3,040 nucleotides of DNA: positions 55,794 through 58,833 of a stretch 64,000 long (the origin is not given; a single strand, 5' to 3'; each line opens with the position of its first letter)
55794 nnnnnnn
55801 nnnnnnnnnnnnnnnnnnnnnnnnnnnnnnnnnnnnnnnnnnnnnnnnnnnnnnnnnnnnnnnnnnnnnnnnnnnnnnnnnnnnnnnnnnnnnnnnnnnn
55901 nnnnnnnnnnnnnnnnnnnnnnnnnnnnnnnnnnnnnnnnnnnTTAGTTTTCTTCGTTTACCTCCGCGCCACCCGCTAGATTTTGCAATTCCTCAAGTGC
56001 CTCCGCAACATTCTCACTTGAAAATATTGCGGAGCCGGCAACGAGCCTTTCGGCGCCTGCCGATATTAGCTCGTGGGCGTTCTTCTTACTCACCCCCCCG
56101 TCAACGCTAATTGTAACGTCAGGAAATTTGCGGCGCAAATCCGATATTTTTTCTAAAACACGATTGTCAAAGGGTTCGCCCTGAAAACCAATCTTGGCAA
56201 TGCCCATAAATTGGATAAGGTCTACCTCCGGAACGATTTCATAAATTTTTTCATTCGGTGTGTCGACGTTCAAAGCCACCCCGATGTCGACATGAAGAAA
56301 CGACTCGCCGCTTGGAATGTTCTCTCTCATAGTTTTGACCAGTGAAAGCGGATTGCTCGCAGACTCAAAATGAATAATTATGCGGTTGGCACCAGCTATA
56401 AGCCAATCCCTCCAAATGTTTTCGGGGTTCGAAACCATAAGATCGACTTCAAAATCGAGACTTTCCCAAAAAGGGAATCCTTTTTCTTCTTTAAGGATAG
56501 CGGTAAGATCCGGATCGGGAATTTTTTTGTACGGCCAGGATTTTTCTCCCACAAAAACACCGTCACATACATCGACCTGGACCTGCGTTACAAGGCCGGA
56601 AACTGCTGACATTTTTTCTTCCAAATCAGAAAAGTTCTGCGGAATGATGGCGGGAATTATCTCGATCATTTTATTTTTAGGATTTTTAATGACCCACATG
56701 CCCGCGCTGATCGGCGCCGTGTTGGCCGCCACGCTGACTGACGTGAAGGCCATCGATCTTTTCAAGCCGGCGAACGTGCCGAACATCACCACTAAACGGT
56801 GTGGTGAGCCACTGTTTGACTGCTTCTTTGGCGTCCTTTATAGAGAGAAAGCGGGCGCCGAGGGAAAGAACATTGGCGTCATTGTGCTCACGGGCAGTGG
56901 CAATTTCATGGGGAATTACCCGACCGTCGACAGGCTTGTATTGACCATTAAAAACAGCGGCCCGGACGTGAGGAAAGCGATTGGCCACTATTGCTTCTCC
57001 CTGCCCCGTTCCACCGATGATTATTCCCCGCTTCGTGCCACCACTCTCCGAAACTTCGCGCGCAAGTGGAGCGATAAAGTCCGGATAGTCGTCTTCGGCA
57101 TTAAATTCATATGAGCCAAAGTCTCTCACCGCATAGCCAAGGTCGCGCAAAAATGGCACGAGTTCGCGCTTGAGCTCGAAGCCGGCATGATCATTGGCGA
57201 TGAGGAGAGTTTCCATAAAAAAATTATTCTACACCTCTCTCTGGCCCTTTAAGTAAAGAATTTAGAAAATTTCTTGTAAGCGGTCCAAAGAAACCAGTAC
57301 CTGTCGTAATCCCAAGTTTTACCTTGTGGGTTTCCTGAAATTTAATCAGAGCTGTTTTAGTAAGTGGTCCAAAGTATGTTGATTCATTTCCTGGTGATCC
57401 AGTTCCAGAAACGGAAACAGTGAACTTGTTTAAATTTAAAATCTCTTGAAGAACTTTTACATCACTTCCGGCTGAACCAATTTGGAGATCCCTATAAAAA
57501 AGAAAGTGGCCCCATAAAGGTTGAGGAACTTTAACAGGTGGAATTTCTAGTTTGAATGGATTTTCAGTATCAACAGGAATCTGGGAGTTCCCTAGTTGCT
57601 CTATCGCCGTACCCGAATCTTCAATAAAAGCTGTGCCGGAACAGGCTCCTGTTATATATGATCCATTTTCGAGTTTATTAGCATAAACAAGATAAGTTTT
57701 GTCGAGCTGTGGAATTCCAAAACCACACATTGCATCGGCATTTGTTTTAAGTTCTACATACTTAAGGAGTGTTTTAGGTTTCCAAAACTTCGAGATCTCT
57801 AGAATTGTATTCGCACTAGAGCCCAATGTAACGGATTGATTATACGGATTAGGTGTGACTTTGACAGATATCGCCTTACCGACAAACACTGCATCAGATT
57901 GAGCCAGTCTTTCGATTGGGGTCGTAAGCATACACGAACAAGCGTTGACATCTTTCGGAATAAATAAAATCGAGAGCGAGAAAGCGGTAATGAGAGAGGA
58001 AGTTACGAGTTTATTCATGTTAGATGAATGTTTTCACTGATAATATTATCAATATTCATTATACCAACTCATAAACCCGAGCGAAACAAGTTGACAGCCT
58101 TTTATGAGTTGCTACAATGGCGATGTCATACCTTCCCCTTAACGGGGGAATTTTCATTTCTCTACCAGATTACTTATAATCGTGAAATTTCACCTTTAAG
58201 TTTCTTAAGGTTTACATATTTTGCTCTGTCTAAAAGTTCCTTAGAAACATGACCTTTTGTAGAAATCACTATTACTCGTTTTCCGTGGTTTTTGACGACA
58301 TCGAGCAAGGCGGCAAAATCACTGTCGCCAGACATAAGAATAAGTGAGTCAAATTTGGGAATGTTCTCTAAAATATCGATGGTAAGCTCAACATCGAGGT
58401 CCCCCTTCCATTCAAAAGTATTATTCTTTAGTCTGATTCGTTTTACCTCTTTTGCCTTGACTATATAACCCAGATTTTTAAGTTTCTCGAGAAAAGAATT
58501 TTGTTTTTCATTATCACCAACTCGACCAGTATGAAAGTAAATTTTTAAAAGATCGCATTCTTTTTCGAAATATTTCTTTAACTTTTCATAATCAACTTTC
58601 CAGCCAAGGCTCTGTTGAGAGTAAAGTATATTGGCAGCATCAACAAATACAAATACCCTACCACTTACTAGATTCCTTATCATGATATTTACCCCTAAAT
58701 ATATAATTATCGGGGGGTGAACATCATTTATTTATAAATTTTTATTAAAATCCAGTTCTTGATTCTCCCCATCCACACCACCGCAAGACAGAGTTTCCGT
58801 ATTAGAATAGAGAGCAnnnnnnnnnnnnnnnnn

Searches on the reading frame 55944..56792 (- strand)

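Call 9: search_protein_families(library=pfam, proteins=[window:55944-56792:-], max_evalue=0.001)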
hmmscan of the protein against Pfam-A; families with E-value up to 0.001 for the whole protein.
window:55944-56792:- (282 aa): 2 families
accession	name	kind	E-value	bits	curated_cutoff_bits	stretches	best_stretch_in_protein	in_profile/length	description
PF00834.25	Ribul_P_3_epim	-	1.4e-29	103.3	21.1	1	45-257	2-198/198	Ribulose-phosphate 3 epimerase family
PF00977.27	His_biosynth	-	3.2e-05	23.9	23.6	0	216-268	65-118/228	Histidine biosynthesis protein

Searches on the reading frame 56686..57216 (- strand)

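Call 9: search_protein_families(library=pfam, proteins=[window:56686-57216:-], max_evalue=0.001)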
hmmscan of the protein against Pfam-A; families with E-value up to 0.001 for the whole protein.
window:56686-57216:- (176 aa): 1 family
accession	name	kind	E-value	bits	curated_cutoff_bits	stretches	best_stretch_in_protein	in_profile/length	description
PF02502.23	LacAB_rpiB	-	9.1e-40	136.3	24.7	1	5-154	2-138/138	Ribose/Galactose Isomerase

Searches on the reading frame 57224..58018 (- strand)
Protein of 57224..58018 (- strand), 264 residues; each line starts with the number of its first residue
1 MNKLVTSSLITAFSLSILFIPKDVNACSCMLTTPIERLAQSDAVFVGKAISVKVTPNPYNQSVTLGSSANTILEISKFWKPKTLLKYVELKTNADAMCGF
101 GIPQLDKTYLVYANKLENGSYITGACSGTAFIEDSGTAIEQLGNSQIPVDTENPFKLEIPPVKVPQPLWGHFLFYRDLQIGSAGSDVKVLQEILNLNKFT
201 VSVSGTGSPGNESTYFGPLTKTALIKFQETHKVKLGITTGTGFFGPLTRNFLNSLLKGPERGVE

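Call 9: search_protein_families(library=pfam, proteins=[window:57224-58018:-], max_evalue=0.001)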
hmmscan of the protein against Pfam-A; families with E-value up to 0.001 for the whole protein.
window:57224-58018:- (264 aa): 2 families
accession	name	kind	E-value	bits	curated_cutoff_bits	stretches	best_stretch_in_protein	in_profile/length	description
PF01471.23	PG_binding_1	-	7.7e-06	26.4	23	1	184-232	2-42/57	Putative peptidoglycan binding domain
PF00965.23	TIMP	-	0.00019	21.7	23.1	1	25-127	1-108/183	Tissue inhibitor of metalloproteinase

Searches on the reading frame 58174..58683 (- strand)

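Call 9: search_protein_families(library=pfam, proteins=[window:58174-58683:-], max_evalue=0.001)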
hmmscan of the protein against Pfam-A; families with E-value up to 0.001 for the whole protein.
window:58174-58683:- (169 aa): 1 family
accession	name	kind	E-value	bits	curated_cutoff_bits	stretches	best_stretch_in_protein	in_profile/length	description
PF01936.24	NYN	-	1.2e-28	100.9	24.2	1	9-156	1-140/145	NYN domain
